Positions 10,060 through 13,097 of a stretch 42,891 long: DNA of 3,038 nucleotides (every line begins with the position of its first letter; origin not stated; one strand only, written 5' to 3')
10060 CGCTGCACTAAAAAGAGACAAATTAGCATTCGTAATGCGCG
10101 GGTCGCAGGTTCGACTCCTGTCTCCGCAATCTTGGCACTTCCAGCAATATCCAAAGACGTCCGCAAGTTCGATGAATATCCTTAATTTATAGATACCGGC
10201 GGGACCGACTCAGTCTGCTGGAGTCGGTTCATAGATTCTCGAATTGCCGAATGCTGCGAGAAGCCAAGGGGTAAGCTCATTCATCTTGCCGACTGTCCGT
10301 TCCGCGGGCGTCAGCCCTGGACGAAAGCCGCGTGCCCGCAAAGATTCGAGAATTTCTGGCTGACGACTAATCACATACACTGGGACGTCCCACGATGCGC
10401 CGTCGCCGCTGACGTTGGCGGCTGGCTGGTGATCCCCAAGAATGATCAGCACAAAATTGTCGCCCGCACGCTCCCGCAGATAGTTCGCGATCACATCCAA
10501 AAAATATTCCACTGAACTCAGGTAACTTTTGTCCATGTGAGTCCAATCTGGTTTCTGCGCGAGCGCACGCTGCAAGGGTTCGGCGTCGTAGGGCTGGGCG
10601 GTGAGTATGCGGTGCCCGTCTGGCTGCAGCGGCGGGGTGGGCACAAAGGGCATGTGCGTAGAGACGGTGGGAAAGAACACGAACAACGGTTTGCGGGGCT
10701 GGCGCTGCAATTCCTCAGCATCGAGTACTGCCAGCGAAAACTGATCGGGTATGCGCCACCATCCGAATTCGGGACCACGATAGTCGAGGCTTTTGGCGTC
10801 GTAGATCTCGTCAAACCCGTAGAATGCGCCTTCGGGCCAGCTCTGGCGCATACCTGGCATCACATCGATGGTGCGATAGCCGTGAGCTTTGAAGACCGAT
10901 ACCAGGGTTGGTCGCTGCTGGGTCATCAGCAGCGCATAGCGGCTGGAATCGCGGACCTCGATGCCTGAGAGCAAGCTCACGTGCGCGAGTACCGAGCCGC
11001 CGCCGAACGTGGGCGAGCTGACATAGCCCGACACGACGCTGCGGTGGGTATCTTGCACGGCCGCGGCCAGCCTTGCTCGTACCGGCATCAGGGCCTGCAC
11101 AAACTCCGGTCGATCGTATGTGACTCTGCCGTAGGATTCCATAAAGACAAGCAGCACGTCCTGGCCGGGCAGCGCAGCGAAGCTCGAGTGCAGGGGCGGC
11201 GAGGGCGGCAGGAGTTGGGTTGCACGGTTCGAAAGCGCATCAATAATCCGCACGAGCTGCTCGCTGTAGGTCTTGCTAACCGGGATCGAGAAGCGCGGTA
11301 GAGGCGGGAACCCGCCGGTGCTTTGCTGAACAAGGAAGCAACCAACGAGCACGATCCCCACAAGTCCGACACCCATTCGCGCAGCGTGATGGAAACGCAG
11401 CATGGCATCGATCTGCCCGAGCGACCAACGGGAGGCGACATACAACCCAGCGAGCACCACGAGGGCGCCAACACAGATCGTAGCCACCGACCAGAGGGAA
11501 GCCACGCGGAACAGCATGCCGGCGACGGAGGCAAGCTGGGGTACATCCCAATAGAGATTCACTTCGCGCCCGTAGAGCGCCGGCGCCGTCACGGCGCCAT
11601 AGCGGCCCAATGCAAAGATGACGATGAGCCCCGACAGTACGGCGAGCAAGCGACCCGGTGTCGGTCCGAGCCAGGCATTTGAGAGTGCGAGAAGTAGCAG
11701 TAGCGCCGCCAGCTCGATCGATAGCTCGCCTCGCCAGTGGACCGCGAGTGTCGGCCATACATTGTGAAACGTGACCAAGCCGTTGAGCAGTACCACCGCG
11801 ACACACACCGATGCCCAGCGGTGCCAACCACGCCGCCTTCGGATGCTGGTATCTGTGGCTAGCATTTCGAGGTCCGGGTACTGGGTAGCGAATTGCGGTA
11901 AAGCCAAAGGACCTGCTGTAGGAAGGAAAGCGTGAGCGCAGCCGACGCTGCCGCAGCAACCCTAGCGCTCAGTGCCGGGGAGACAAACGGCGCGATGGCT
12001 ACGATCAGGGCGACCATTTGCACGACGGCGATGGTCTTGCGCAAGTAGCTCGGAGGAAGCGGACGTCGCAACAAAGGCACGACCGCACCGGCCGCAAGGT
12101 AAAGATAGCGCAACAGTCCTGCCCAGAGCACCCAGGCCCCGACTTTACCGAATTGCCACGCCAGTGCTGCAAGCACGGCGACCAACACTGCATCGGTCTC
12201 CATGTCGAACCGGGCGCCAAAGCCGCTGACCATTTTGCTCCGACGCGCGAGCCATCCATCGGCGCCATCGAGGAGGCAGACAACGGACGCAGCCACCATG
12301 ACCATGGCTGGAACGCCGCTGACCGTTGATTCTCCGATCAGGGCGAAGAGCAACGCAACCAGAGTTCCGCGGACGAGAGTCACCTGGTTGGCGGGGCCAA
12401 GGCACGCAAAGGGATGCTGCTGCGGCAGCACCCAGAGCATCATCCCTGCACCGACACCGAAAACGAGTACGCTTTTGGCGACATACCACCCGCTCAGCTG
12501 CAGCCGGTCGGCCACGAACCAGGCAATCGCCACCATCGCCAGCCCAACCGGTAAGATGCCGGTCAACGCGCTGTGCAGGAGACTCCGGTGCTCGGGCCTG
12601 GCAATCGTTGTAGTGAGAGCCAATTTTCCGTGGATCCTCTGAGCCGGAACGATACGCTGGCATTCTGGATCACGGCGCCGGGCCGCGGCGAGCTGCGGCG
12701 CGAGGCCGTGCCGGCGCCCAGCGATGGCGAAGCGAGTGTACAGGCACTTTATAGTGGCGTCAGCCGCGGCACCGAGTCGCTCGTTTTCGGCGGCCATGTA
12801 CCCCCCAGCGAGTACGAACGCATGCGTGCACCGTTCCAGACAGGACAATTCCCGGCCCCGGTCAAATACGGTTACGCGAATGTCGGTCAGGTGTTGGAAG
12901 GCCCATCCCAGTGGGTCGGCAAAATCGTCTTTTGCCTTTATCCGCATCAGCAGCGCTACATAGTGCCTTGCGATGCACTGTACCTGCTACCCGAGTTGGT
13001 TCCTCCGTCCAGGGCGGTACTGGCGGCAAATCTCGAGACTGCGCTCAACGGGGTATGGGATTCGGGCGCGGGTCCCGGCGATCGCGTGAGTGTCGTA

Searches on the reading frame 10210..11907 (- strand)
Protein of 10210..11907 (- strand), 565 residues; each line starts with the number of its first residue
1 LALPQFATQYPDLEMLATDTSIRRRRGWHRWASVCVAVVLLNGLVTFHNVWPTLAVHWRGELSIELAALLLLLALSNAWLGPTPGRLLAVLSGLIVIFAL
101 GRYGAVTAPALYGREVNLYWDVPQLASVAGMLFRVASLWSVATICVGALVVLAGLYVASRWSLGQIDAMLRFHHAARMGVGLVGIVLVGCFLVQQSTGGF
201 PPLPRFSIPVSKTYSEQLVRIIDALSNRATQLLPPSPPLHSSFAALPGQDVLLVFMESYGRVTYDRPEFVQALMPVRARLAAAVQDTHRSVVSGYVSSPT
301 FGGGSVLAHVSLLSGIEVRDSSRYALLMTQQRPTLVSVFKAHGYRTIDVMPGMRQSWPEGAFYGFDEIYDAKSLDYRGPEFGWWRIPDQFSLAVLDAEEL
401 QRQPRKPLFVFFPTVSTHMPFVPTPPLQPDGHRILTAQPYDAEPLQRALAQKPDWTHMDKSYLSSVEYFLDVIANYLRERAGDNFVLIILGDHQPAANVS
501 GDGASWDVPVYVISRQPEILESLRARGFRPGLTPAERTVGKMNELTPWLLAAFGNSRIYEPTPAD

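Call 5: search_protein_families(library=padloc, proteins=[window:10210-11907:-], max_evalue=0.01)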
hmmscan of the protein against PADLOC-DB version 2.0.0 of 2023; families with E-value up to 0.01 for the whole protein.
window:10210-11907:- (565 aa): 0 families

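Call 6: search_protein_families(library=ncbifam, proteins=[window:10210-11907:-], max_evalue=0.01)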
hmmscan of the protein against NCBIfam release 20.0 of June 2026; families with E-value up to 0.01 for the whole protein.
window:10210-11907:- (565 aa): 0 families

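Call 7: search_protein_families(library=pfam, proteins=[window:10210-11907:-], max_evalue=0.01)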
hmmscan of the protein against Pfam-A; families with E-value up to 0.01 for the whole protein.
window:10210-11907:- (565 aa): 1 family
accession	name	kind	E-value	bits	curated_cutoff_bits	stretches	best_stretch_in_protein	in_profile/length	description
PF00884.28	Sulfatase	-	1.6e-10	41.2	25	1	250-497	2-245/301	Sulfatase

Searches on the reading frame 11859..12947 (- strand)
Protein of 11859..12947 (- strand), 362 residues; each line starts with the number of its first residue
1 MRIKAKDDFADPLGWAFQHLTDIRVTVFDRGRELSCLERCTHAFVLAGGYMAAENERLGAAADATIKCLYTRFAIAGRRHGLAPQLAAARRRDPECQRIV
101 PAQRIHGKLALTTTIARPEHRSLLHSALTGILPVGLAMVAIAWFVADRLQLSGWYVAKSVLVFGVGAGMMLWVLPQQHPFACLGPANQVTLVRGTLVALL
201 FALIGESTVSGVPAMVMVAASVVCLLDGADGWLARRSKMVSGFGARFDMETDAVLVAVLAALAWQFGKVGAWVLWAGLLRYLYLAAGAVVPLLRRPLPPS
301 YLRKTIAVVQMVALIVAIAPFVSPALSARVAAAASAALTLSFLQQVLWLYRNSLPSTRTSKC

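Call 5: search_protein_families(library=padloc, proteins=[window:11859-12947:-], max_evalue=0.01)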
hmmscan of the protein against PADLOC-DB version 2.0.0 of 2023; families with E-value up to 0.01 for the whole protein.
window:11859-12947:- (362 aa): 0 families

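Call 6: search_protein_families(library=ncbifam, proteins=[window:11859-12947:-], max_evalue=0.01)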
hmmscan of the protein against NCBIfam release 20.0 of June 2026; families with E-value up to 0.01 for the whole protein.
window:11859-12947:- (362 aa): 3 families
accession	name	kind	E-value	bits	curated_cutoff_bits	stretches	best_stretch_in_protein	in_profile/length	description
TIGR00560.1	pgsA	equivalog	5.4e-07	30.3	109.1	1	186-322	4-145/183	CDP-diacylglycerol--glycerol-3-phosphate 3-phosphatidyltransferase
NF040950.1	archin_ph_syn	equivalog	0.00012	21.9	180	1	186-259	26-96/191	archaetidylinositol phosphate synthase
TIGR00473.1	pssA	equivalog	0.00071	19.7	107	1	212-263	21-71/153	CDP-diacylglycerol--serine O-phosphatidyltransferase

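Call 7: search_protein_families(library=pfam, proteins=[window:11859-12947:-], max_evalue=0.01)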
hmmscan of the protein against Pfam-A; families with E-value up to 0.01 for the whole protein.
window:11859-12947:- (362 aa): 1 family
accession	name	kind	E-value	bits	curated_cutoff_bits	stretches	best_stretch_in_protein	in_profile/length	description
PF01066.26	CDP-OH_P_transf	-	1.2e-16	61.9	22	1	186-336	4-147/152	CDP-alcohol phosphatidyltransferase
